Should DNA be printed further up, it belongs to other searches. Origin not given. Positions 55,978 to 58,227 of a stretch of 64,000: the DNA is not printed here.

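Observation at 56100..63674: Low-GC horizontally acquired cassette: AOR-family oxidoreductase co-oriented with a BMP-type ABC importer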

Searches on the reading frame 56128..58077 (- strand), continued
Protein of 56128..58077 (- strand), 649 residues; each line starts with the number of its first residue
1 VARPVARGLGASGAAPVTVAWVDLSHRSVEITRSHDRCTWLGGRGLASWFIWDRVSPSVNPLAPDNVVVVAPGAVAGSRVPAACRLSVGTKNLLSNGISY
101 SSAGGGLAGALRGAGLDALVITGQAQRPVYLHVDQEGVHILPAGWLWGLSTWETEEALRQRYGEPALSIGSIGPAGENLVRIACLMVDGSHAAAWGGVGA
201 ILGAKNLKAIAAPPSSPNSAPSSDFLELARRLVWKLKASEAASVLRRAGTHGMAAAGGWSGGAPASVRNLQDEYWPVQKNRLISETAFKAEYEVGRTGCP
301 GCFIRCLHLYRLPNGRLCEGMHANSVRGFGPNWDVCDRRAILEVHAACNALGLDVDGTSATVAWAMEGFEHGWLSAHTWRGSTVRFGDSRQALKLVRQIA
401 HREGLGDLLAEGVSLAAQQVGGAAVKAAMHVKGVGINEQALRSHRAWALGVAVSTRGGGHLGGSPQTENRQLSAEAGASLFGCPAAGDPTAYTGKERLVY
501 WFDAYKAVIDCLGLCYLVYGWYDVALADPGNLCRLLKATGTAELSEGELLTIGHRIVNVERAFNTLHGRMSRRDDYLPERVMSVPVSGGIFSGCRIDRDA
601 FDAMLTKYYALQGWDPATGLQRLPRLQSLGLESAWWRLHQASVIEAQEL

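Call 66: search_protein_families(library=ncbifam, proteins=[L067:2-937:-, L067:947-2380:-, L067:2340-3647:-, L067:3668-4999:-, L067:5017-6390:-, L067:18022-19908:+, L004:19208-20362:-, L004:17901-19193:-, L004:7486-9903:+, L065:2193-4319:+], max_evalue=1e-10)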
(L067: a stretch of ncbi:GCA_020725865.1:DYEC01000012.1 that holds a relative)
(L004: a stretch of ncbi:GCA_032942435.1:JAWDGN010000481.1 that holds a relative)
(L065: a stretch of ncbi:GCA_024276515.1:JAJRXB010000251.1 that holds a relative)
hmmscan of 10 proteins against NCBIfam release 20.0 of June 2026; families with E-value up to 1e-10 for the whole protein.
L067:2-937:- (312 aa): 30 families (the best 25 are shown)
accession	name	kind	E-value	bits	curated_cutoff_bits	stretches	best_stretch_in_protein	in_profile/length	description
NF009555.0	PRK13004.1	equivalog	4.5e-85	285.9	321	1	10-293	4-290/399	YgeY family selenium metabolism-linked hydrolase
TIGR03526.1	selenium_YgeY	hypoth_equivalog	5.9e-76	255.9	321.5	1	11-291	3-284/395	YgeY family selenium metabolism-linked hydrolase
TIGR01910.1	DapE-ArgE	subfamily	2.5e-44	152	217.6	1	24-290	1-282/373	ArgE/DapE family deacylase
NF006365.0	PRK08588.1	subfamily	2.3e-35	122.6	289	1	21-290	7-281/383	succinyl-diaminopimelate desuccinylase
NF006399.0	PRK08651.1-2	equivalog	2.5e-30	105.8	381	1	19-227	2-217/405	succinyl-diaminopimelate desuccinylase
NF006402.0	PRK08651.1-5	equivalog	4.3e-29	101.6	369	1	25-284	7-262/369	succinyl-diaminopimelate desuccinylase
NF005306.0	PRK06837.1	subfamily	1.1e-27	96.9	376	1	24-297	43-326/427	ArgE/DapE family deacylase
NF009557.0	PRK13009.1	equivalog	1.5e-27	96.7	284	1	21-288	3-280/377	succinyl-diaminopimelate desuccinylase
TIGR01900.1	dapE-gram_pos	equivalog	2.2e-27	95.9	304.2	1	21-293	3-270/351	succinyl-diaminopimelate desuccinylase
NF003367.0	PRK04443.1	equivalog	1e-26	94.1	363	1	20-284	6-249/349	[LysW]-lysine hydrolase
NF006400.0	PRK08651.1-3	equivalog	2.2e-25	89.3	374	1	68-288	76-306/410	succinyl-diaminopimelate desuccinylase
TIGR01892.1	AcOrn-deacetyl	equivalog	7.3e-24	84.5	297.7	1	66-289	48-274/365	acetylornithine deacetylase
NF003474.0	PRK05111.1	equivalog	2.1e-23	82.9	460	1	65-289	62-287/383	acetylornithine deacetylase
TIGR01246.1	dapE_proteo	equivalog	4.1e-21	75.4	361.8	1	24-285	2-273/370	succinyl-diaminopimelate desuccinylase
NF005710.0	PRK07522.1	subfamily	6.6e-21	74.9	412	1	21-286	8-285/391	acetylornithine deacetylase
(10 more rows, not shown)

L067:947-2380:- (477 aa): 7 families
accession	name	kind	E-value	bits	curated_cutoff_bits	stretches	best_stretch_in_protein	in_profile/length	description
TIGR00148.1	TIGR00148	subfamily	6.5e-96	321.7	244.85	1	26-450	1-438/438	UbiD family decarboxylase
NF041204.1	VdcC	exception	1.8e-85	287.1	650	1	25-465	3-455/467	non-oxidative hydroxyarylic acid decarboxylases subunit C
TIGR03701.1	mena_SCO4490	equivalog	9.1e-70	235.5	495.9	1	29-426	2-418/433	menaquinone biosynthesis decarboxylase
NF008175.0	PRK10922.1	equivalog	8.4e-59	199.4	788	1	21-461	4-472/497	4-hydroxy-3-polyprenylbenzoate decarboxylase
NF041219.1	BagN_FevL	exception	7.9e-41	140.1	1000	1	17-318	11-325/502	bagremycin/ferroverdin biosynthesis UbiD family decarboxylase BagN/FevL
TIGR02724.1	phenyl_P_beta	equivalog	2.1e-37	128.6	468.95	1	25-440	2-429/472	phenylphosphate carboxylase subunit beta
TIGR02723.1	phenyl_P_alpha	equivalog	3.6e-30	105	564.6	1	25-444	9-435/485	phenylphosphate carboxylase subunit alpha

L067:2340-3647:- (435 aa): 23 families
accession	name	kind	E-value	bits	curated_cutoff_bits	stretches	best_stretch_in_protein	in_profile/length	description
NF005557.0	PRK07228.1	equivalog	3.5e-93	312.7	522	1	20-434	18-443/445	5'-deoxyadenosine deaminase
NF004701.0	PRK06038.1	equivalog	3e-91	306.3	609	1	5-432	4-430/432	N-ethylammeline chlorohydrolase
NF006252.0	PRK08393.1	equivalog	6.3e-81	272.6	617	1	7-428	3-423/424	N-ethylammeline chlorohydrolase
NF006549.0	PRK09045.1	equivalog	1.4e-80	271.1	540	1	21-429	27-440/444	TRZ/ATZ family hydrolase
NF006055.0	PRK08203.1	equivalog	6.3e-76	255.7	532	1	8-432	8-454/455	8-oxoguanine deaminase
NF009059.0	PRK12393.1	equivalog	6.9e-61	206.3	543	1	49-432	49-459/460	amidohydrolase family protein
NF005540.0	PRK07203.1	equivalog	3.2e-59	200.7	444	1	7-431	2-441/444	putative aminohydrolase SsnA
NF004995.0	PRK06380.1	subfamily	3.6e-59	200.8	567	1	8-419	4-414/418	metal-dependent hydrolase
TIGR03314.1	Se_ssnA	subfamily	3.2e-56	191.1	455.5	1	7-431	1-440/441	putative selenium metabolism protein SsnA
NF012037.0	PRK15493.1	equivalog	7.7e-52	176.5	779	1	22-424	21-429/435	bifunctional S-methyl-5'-thioadenosine deaminase/S-adenosylhomocysteine deaminase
NF005211.0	PRK06687.1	equivalog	1.7e-47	162.2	703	1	39-411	35-416/419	TRZ/ATZ family protein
NF006056.0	PRK08204.1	subfamily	2.5e-45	155.1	391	1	8-433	6-445/449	hypothetical protein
TIGR02022.1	hutF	equivalog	1e-35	123.4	413.05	1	13-408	8-435/455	formimidoylglutamate deiminase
TIGR02967.1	guan_deamin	equivalog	5e-34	118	375.4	1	24-334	7-319/401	guanine deaminase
NF006681.0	PRK09229.1-2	equivalog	8.7e-34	117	362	1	26-416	24-437/451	formimidoylglutamate deiminase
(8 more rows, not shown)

L067:3668-4999:- (443 aa): 21 families
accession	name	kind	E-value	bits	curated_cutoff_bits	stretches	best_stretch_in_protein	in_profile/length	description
NF005540.0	PRK07203.1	equivalog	5.4e-77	259.3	444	1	24-441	21-441/444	putative aminohydrolase SsnA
TIGR03314.1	Se_ssnA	subfamily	3.8e-72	243.5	455.5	1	24-441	20-440/441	putative selenium metabolism protein SsnA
NF004701.0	PRK06038.1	equivalog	1.5e-71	241.4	609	1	27-441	26-429/432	N-ethylammeline chlorohydrolase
NF005557.0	PRK07228.1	equivalog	4.7e-66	223.3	522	1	27-441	24-440/445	5'-deoxyadenosine deaminase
NF006055.0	PRK08203.1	equivalog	2.8e-59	200.8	532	2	202-442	212-454/455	8-oxoguanine deaminase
NF006549.0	PRK09045.1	equivalog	7.9e-59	199.4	540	1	4-435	8-436/444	TRZ/ATZ family hydrolase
NF006252.0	PRK08393.1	equivalog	1.8e-55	188.7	617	1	46-434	38-419/424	N-ethylammeline chlorohydrolase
NF012037.0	PRK15493.1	equivalog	1.1e-49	169.4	779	1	31-423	29-418/435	bifunctional S-methyl-5'-thioadenosine deaminase/S-adenosylhomocysteine deaminase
NF004995.0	PRK06380.1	subfamily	3.1e-47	161.5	567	1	48-427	40-412/418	metal-dependent hydrolase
NF009059.0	PRK12393.1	equivalog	3.3e-47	161.3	543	1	201-442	215-459/460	amidohydrolase family protein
NF005211.0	PRK06687.1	equivalog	9.5e-40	136.6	703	1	58-424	54-419/419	TRZ/ATZ family protein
NF004801.0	PRK06151.1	subfamily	2.7e-37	128.7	416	1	50-441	46-465/491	chlorohydrolase family protein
NF006681.0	PRK09229.1-2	equivalog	2.8e-31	108.8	362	1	197-424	205-436/451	formimidoylglutamate deiminase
TIGR02967.1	guan_deamin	equivalog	5.9e-31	107.9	375.4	1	33-383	15-366/401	guanine deaminase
NF006056.0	PRK08204.1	subfamily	7.4e-29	100.8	391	1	27-441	27-443/449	hypothetical protein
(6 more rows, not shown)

L067:5017-6390:- (457 aa): 30 families (the best 25 are shown)
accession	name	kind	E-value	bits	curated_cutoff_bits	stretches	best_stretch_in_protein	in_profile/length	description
TIGR02033.1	D-hydantoinase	equivalog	9e-145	483.1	393.25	1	6-454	2-454/454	dihydropyrimidinase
NF009941.0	PRK13404.1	subfamily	9.8e-140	466.3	647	1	1-454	2-461/478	dihydropyrimidinase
TIGR03178.1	allantoinase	equivalog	1.4e-81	274.6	357.85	1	4-453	1-440/441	allantoinase AllB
NF004839.0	PRK06189.1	equivalog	1.2e-80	271.4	631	1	1-452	1-445/451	allantoinase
NF058539.1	ergo_uti2_ErtD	equivalog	1.7e-73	248.1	650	1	3-453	2-446/449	hydantoin-5-propionate amidohydrolase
NF002668.0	PRK02382.1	equivalog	4.1e-73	246.5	452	1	7-452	8-426/436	dihydroorotase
NF058538.1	ergo_util_ErtD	equivalog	2.2e-67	227.8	600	1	3-452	1-444/446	hydantoin-5-propionate amidohydrolase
TIGR00857.1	pyrC_multi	subfamily_domain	8e-65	219.4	279.05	1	17-438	2-410/412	dihydroorotase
NF005960.0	PRK08044.1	equivalog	2.7e-64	217.6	688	1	1-454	1-450/453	allantoinase AllB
NF006559.0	PRK09060.1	equivalog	9.9e-63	212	482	1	2-444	4-429/444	dihydroorotase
NF005751.0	PRK07575.1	equivalog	1.3e-59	201.8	529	1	4-445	4-427/440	dihydroorotase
NF003271.0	PRK04250.1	equivalog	1.9e-53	181.6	405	1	4-445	3-396/407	dihydroorotase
NF006837.0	PRK09357.1-2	equivalog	8.5e-52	176.1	575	1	5-439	3-424/428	dihydroorotase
NF006688.0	PRK09236.1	equivalog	4.6e-46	157.5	535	1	5-444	4-433/444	dihydroorotase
NF006841.0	PRK09357.2-2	equivalog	6.6e-45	153.6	640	1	20-435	18-415/421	dihydroorotase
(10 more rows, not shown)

L067:18022-19908:+ (628 aa): 2 families
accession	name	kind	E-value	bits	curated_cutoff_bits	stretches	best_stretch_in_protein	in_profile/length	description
NF007354.0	PRK09849.1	equivalog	4.6e-58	197.4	868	1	7-199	15-209/703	aldehyde ferredoxin oxidoreductase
NF040818.1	GAPOR_Arch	equivalog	8.9e-13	47.4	1300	0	8-123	9-121/654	glyceraldehyde-3-phosphate:ferredoxin oxidoreductase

L004:19208-20362:- (384 aa): 5 families
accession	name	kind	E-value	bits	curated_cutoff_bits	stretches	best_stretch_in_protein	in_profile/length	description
NF040650.1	sulfolac_dhydr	equivalog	1.5e-65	221.7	500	1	30-378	5-335/339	L-sulfolactate dehydrogenase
NF007504.0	PRK10098.1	equivalog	2.9e-54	184.2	336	1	26-379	5-347/360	malate/lactate/ureidoglycolate dehydrogenase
NF011599.0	PRK15025.1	equivalog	1.2e-49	169.3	356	1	28-369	3-331/349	ureidoglycolate dehydrogenase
TIGR03175.1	AllD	equivalog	1.5e-47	162.5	496.2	1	28-366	3-328/349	ureidoglycolate dehydrogenase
NF009750.0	PRK13260.1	equivalog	3.3e-39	134.9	316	1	27-250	2-224/332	3-dehydro-L-gulonate 2-dehydrogenase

L004:17901-19193:- (430 aa): 6 families
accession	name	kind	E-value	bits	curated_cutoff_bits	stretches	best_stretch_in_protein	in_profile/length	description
NF052593.1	NPN_racem_MAR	equivalog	2.4e-88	296.5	500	1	14-421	12-414/415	nickel-dependent malate racemase, LarAH6 family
NF033504.2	Ni_dep_LarA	equivalog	8e-85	285.1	460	1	6-415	4-416/422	nickel-dependent lactate racemase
NF052525.1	NPN_LarAH10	equivalog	8.7e-78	261.9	540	1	15-421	15-426/426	NPN-dependent 2-hydroxyacid racemase, LarAH10 family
NF052595.1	NPN_LarAH5_MAR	equivalog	9.2e-67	225.8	462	1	14-420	12-413/415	nickel-dependent malate racemase, LarAH5 family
NF052592.1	LarAH_14_15_16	equivalog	7.2e-23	80.7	740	1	39-212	46-223/520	NPN-dependent hydroxyacid isomerase, LarAH14/15/16 family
NF052594.1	NPN_18_hexonate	equivalog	1.7e-22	79.7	500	1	57-358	20-342/411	nickel-dependent putative hexonate epimerase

L004:7486-9903:+ (805 aa): 13 families
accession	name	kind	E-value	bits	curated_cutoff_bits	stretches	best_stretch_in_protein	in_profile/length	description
NF043082.1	XdhA_XDHase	equivalog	1.6e-133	446.5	780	2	10-581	1-574/758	xanthine dehydrogenase subunit XdhA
TIGR03194.1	4hydrxCoA_A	equivalog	5.3e-128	428.5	994.55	1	20-775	7-745/746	4-hydroxybenzoyl-CoA reductase subunit alpha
NF007426.0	PRK09970.1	equivalog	2.8e-119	399.3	916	2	10-578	6-574/761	xanthine dehydrogenase molybdenum-binding subunit XdhA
NF041018.1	glyceraldDH_alpha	equivalog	4.5e-106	356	790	1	10-773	3-741/741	glyceraldehyde dehydrogenase subunit alpha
TIGR03196.1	pucD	equivalog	1e-99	335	783.65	1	19-772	12-754/763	xanthine dehydrogenase subunit D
NF045668.1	pterin_aldehy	equivalog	1.5e-96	324.5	1100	2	10-547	175-713/905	molybdopterin-dependent aldehyde oxidoreductase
TIGR03311.1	Se_dep_XDH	equivalog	1.1e-91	308.3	830.45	2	9-554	160-680/848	selenium-dependent xanthine dehydrogenase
NF040766.1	CODH_aero_grp5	exception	6.2e-90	302.5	950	2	10-580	5-581/785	aerobic carbon-monoxide dehydrogenase large subunit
TIGR02965.1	xanthine_xdhB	equivalog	6.1e-86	289.2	849.5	1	22-748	13-720/758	xanthine dehydrogenase molybdopterin binding subunit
TIGR02416.1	CO_dehy_Mo_lg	equivalog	1.8e-82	277.8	991.15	2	25-408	8-397/770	aerobic carbon-monoxide dehydrogenase large subunit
NF041671.1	peri_hyde_PaoC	equivalog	6.7e-74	249.6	1180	2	14-520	22-502/735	aldehyde oxidoreductase molybdenum-binding subunit PaoC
TIGR03313.1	Se_sel_red_Mo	hypoth_equivalog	1.5e-66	224.8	1101.9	1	42-776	199-949/951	molybdopterin-dependent oxidoreductase Mo/Fe-S-binding subunit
TIGR02969.1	mam_aldehyde_ox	subfamily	7.2e-53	179.4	1912.3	1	19-547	585-1097/1330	aldehyde oxidase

L065:2193-4319:+ (708 aa): 1 family
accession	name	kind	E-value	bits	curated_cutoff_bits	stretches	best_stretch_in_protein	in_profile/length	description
NF007354.0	PRK09849.1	equivalog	1.9e-55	188.7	868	1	97-309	7-212/703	aldehyde ferredoxin oxidoreductase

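Call 73: search_protein_families(library=ncbifam, proteins=[L001:8394-9773:-, L004:12045-13427:+, L004:13539-14930:+, L003:16010-17266:+, L010:4684-5901:+, L065:11908-13584:+, L004:2130-3689:+, L004:3871-5130:+, L004:236-1420:+], max_evalue=1e-20)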
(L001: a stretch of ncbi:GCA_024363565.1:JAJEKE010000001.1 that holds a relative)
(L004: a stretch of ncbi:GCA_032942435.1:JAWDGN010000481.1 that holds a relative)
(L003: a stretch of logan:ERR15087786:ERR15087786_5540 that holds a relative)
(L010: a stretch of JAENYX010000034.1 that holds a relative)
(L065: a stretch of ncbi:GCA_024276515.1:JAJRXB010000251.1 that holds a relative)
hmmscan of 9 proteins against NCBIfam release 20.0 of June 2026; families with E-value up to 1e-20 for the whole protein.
L001:8394-9773:- (459 aa): 3 families
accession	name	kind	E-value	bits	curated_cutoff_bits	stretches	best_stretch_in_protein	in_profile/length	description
TIGR03173.1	pbuX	subfamily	6.4e-69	232.7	414.15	1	58-446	23-407/407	xanthine permease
TIGR00801.1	ncs2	superfamily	2.6e-52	178.2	291.8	1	33-443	6-414/415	NCS2 family nucleobase:cation symporter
NF007995.0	PRK10720.1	equivalog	1.8e-22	79.8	477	1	72-395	45-369/429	uracil permease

L004:12045-13427:+ (460 aa): 4 families
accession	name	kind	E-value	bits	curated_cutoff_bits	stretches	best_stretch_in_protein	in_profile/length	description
TIGR03173.1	pbuX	subfamily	1.9e-70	237.7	414.15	1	49-447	12-407/407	xanthine permease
TIGR00801.1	ncs2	superfamily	8.9e-55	186.3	291.8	1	31-403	3-385/415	NCS2 family nucleobase:cation symporter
NF007995.0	PRK10720.1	equivalog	4.2e-23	81.9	477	1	68-393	40-366/429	uracil permease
TIGR03616.1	RutG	equivalog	4.4e-21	75.1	758.65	1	76-392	63-382/429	pyrimidine utilization transport protein G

L004:13539-14930:+ (463 aa): 4 families
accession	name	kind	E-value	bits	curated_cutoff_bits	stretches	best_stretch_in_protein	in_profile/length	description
TIGR03173.1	pbuX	subfamily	9.3e-78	261.8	414.15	1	22-400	2-370/407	xanthine permease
TIGR00801.1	ncs2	superfamily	8.4e-69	232.5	291.8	1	12-442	1-409/415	NCS2 family nucleobase:cation symporter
NF007995.0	PRK10720.1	equivalog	3.2e-40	138.3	477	1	5-399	4-376/429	uracil permease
TIGR03616.1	RutG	equivalog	6.2e-37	127.3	758.65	1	16-399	30-397/429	pyrimidine utilization transport protein G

L003:16010-17266:+ (418 aa): 4 families
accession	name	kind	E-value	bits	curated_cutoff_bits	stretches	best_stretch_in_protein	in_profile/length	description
NF007995.0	PRK10720.1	equivalog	6.1e-118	394.4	477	1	16-407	6-406/429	uracil permease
TIGR00801.1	ncs2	superfamily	1.7e-114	383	291.8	1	22-406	2-415/415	NCS2 family nucleobase:cation symporter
TIGR03616.1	RutG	equivalog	2.2e-97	326.5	758.65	1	14-408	19-426/429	pyrimidine utilization transport protein G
TIGR03173.1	pbuX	subfamily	4.1e-71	239.9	414.15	1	30-381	1-372/407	xanthine permease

L010:4684-5901:+ (405 aa): 15 families
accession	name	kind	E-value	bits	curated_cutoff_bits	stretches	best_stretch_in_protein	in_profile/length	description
TIGR02090.1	LEU1_arch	subfamily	2e-98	329.9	484.75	1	35-398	1-362/363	isopropylmalate/citramalate/homocitrate synthases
NF002085.0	PRK00915.1-2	subfamily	5.1e-97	325.7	517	1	25-401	4-378/504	2-isopropylmalate synthase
TIGR02660.1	nifV_homocitr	equivalog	1.6e-92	310.6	462.9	1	35-398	2-364/365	homocitrate synthase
NF041069.1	IPMS_Sufob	equivalog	2.5e-77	260.6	600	1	35-401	1-367/371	isopropylmalate synthase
TIGR02146.1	LysS_fung_arch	equivalog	1.4e-74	251.5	413.55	1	37-380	1-343/344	homocitrate synthase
NF002086.0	PRK00915.1-3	equivalog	7.9e-72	242.4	532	1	32-401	4-383/516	2-isopropylmalate synthase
NF002087.0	PRK00915.1-4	equivalog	3.4e-69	233.7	729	1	32-399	4-382/516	2-isopropylmalate synthase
NF002088.0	PRK00915.1-5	equivalog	2.1e-65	221.1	697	1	33-400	2-379/514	2-isopropylmalate synthase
TIGR00973.1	leuA_bact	equivalog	2.6e-64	217.5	598.7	1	35-401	2-378/494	2-isopropylmalate synthase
NF002084.0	PRK00915.1-1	equivalog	1.9e-50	171.9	748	1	32-369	2-350/523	2-isopropylmalate synthase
TIGR00977.1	citramal_synth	equivalog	8.3e-45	153.1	450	1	35-398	2-381/526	citramalate synthase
NF042433.1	CitmalDyn_Leptosp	equivalog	2.2e-41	142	950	1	32-390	5-372/514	(R)-citramalate synthase CimA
NF042434.1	IPMS_Lepto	equivalog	5.2e-29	101.4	500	1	32-383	3-370/374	2-isopropylmalate synthase LeuA2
NF006049.0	PRK08195.1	subfamily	2.5e-21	76.1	229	0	151-294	124-267/344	4-hyroxy-2-oxovalerate/4-hydroxy-2-oxopentanoic acid aldolase,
NF002991.1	PRK03739.1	subfamily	7.3e-21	74.5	455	0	206-324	221-338/550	2-isopropylmalate synthase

L065:11908-13584:+ (558 aa): 4 families
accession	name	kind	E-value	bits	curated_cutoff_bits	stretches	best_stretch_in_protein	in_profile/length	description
TIGR00641.1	acid_CoA_mut_N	subfamily_domain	1.5e-252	838.6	303.8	1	31-556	1-526/528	methylmalonyl-CoA mutase N-terminal domain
NF006944.0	PRK09426.1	equivalog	2.5e-208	693.5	876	1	25-556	29-555/721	methylmalonyl-CoA mutase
NF045497.1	IsobCoAmut_IcmF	equivalog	1.5e-111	373.9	1500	2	189-553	706-1073/1076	fused isobutyryl-CoA mutase/GTPase IcmF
TIGR00642.1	mmCoA_mut_beta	equivalog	8.3e-54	182.8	617.25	1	33-472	46-452/620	methylmalonyl-CoA mutase small subunit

L004:2130-3689:+ (519 aa): 1 family
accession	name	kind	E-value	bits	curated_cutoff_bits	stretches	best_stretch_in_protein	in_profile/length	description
NF004760.0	PRK06091.1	subfamily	2.5e-135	452.1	433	1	10-517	6-493/555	acyl-CoA synthetase FdrA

L004:3871-5130:+ (419 aa): 0 families

L004:236-1420:+ (394 aa): 7 families
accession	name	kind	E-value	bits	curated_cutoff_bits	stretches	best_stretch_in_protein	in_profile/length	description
NF052585.1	SucGlutTfsCaiB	equivalog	4.1e-123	410.9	750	1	2-376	6-387/394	succinate--glutarate CoA-transferase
NF008511.0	PRK11430.1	equivalog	8.4e-112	374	522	1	3-375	9-377/381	CoA:oxalate CoA-transferase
NF041294.1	Scnl_mescCoAtase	equivalog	1e-103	347.4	700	1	1-374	1-380/381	succinyl-CoA:mesaconate CoA-transferase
NF003809.0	PRK05398.1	subfamily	1e-91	307.6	442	2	2-204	3-206/416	formyl-CoA transferase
TIGR03253.1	oxalate_frc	equivalog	4.6e-89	299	504.2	2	2-203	2-204/416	formyl-CoA transferase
NF002914.1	PRK03525.1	equivalog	4.5e-48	164.1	413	1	3-394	9-397/400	L-carnitine CoA-transferase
TIGR04253.1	mesacon_CoA_iso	equivalog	4.4e-34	118.2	725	1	4-394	3-400/403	2-methylfumaryl-CoA isomerase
